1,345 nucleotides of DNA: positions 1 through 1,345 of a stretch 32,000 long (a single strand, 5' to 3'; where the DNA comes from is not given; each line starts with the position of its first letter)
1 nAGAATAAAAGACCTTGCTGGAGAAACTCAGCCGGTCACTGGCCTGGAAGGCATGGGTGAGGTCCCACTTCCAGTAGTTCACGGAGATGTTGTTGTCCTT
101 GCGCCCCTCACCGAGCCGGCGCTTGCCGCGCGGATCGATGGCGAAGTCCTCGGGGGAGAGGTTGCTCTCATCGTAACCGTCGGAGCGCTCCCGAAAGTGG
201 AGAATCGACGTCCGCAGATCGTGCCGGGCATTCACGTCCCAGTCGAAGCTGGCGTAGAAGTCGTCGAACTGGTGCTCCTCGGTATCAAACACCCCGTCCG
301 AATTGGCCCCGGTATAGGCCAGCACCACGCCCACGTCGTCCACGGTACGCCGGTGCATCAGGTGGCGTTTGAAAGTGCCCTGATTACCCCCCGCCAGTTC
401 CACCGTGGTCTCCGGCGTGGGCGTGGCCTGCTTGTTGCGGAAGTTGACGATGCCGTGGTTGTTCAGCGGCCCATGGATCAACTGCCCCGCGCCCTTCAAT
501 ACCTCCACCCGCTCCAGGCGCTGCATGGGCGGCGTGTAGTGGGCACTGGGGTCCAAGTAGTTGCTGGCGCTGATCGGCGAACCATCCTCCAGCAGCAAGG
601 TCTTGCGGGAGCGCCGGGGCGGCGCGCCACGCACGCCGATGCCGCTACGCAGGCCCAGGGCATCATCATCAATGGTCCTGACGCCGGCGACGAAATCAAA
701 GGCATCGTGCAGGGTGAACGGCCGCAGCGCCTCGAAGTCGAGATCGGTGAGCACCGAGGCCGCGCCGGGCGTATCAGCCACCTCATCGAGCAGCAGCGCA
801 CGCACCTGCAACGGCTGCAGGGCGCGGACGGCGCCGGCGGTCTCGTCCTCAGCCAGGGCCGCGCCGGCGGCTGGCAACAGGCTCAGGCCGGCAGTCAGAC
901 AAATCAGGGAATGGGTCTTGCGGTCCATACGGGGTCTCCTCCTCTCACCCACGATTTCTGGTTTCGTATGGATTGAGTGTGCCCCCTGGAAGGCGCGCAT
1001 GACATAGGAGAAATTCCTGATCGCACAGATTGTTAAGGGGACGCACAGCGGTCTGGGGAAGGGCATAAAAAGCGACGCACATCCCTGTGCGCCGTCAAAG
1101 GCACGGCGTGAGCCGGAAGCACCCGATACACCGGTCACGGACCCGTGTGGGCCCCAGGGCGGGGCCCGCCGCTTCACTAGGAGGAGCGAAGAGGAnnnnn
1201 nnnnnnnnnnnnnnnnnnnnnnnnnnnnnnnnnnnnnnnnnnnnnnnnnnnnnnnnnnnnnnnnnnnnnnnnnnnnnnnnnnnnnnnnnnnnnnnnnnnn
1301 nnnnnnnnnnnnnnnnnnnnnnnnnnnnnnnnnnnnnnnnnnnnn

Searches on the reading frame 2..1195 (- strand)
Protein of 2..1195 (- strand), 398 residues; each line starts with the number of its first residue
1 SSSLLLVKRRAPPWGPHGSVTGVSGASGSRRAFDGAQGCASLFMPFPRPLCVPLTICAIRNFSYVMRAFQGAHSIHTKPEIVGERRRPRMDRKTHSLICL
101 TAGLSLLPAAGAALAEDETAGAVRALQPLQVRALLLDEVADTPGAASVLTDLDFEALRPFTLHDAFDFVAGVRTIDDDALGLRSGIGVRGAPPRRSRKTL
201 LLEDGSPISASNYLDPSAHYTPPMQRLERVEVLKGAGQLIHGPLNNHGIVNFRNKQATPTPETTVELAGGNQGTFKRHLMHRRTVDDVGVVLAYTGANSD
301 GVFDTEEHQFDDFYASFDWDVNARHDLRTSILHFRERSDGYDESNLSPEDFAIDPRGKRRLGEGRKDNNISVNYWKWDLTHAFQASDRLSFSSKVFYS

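Call 8: search_protein_families(library=pfam, proteins=[window:2-1195:-], max_evalue=0.001)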
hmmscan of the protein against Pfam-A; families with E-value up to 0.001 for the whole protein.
window:2-1195:- (398 aa): 1 family
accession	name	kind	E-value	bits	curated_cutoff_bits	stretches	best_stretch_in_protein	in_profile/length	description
PF07715.20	Plug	-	1.3e-11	45.4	23.9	1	139-243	2-101/107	TonB-dependent Receptor Plug Domain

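Call 11: search_protein_families(library=ncbifam, proteins=[window:2-1195:-], max_evalue=0.00001)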
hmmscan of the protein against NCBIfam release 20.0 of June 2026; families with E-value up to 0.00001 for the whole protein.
window:2-1195:- (398 aa): 3 families
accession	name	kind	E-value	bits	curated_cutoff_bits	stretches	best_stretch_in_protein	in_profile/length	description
TIGR01783.1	TonB-siderophor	subfamily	1.5e-19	70.1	223.5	1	141-393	1-250/649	TonB-dependent siderophore receptor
NF041676.1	FecA_OM_dicitr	equivalog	1.3e-10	39.9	1100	1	137-335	127-337/773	TonB-dependent Fe(3+) dicitrate receptor FecA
NF007465.0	PRK10044.1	equivalog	1.2e-07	30.4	803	1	139-341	76-276/726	ferrichrome porin FhuA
